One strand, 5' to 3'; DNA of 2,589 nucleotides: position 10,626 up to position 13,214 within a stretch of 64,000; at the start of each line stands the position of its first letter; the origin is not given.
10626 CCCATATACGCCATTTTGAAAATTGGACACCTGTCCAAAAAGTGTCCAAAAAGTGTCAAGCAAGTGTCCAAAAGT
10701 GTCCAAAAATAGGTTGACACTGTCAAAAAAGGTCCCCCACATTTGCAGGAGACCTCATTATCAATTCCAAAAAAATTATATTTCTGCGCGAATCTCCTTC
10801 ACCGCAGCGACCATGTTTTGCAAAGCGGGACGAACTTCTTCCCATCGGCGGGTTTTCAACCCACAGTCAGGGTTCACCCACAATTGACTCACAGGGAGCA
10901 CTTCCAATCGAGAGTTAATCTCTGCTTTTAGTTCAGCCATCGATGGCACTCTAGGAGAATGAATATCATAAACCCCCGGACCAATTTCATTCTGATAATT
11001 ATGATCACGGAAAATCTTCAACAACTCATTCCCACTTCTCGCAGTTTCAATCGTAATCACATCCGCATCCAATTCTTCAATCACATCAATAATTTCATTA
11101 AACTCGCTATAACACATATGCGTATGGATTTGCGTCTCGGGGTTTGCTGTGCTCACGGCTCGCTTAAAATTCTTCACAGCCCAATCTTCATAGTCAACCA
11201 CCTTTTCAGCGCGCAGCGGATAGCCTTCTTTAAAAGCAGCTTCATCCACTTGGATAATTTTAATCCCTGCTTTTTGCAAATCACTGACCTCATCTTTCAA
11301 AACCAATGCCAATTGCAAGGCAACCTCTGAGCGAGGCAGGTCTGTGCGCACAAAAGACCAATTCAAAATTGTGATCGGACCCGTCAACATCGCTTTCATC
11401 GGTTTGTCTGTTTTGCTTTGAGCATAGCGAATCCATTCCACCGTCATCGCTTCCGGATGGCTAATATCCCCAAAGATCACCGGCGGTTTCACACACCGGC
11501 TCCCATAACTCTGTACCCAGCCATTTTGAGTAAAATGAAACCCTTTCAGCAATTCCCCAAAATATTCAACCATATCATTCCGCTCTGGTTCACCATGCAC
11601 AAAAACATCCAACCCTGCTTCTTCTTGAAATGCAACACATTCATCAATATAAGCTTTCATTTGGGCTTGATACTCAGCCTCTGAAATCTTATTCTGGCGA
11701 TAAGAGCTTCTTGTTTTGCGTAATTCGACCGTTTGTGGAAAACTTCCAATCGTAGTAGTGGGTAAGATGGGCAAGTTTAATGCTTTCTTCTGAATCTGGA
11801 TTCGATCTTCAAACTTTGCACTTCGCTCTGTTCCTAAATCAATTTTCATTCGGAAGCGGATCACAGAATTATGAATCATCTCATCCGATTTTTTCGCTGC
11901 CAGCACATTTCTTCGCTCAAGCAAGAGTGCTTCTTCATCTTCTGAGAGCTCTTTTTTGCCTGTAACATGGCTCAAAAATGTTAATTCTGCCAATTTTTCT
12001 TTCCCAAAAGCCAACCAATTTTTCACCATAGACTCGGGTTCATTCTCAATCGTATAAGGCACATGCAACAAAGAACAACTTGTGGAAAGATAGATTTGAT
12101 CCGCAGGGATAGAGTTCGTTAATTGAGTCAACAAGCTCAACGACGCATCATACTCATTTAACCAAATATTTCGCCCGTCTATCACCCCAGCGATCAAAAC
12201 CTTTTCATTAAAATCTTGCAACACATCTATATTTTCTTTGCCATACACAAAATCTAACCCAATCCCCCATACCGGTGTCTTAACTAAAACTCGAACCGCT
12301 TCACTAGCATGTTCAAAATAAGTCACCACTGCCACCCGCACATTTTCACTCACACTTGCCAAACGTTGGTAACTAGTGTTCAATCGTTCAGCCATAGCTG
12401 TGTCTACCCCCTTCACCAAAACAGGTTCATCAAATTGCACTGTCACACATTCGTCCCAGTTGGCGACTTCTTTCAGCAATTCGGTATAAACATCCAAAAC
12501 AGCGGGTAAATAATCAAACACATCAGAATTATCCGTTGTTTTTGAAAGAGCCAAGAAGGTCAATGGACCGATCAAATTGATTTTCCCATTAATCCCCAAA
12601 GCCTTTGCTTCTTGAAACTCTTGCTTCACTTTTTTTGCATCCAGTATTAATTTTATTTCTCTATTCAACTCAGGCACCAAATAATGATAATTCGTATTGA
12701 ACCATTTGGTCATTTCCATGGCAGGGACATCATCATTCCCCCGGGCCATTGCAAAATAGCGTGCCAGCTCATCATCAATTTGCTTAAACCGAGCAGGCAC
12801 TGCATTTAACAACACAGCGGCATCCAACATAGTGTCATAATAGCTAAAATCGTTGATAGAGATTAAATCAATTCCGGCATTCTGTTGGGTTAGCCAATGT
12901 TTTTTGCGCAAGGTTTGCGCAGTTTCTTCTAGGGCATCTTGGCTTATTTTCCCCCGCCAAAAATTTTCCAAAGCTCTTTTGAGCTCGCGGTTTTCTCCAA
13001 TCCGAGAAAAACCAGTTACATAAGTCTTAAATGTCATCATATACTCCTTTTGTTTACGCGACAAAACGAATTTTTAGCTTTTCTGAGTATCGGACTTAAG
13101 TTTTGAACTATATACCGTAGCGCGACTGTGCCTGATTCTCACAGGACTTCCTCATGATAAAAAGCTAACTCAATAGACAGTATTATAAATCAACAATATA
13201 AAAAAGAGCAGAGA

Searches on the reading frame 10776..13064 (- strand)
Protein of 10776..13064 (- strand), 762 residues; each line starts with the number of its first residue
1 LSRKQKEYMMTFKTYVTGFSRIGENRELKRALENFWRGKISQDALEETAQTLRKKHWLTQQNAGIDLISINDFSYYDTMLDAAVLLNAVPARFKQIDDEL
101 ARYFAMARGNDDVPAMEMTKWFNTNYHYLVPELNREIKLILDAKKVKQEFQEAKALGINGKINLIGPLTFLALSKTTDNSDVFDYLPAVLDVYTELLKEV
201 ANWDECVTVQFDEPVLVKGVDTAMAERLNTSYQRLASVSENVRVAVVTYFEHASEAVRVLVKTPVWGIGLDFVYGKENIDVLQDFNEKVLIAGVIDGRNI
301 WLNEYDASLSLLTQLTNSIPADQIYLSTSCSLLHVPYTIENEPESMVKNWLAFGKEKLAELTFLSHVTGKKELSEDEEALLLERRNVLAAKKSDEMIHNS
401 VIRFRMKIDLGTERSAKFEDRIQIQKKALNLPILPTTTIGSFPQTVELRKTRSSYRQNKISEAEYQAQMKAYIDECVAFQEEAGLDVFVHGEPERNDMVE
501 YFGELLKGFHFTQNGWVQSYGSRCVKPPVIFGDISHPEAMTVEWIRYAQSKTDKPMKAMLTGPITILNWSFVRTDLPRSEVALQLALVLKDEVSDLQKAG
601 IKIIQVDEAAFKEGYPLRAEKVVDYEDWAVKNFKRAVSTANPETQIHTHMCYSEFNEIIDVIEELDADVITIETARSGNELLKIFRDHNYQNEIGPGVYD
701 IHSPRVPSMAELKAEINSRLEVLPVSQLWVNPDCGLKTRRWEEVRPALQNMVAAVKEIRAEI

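Call 69: search_protein_families(library=pfam, max_evalue=0.00001, proteins=[window:10776-13064:-])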
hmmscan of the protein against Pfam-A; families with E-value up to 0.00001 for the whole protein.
window:10776-13064:- (762 aa): 2 families
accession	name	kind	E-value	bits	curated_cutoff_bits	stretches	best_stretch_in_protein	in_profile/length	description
PF01717.24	Meth_synt_2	-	1e-147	492.1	21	1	434-756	1-323/324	Cobalamin-independent synthase, Catalytic domain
PF08267.18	Meth_synt_1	-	1.3e-121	406.4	27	1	14-318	2-311/313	Cobalamin-independent synthase, N-terminal domain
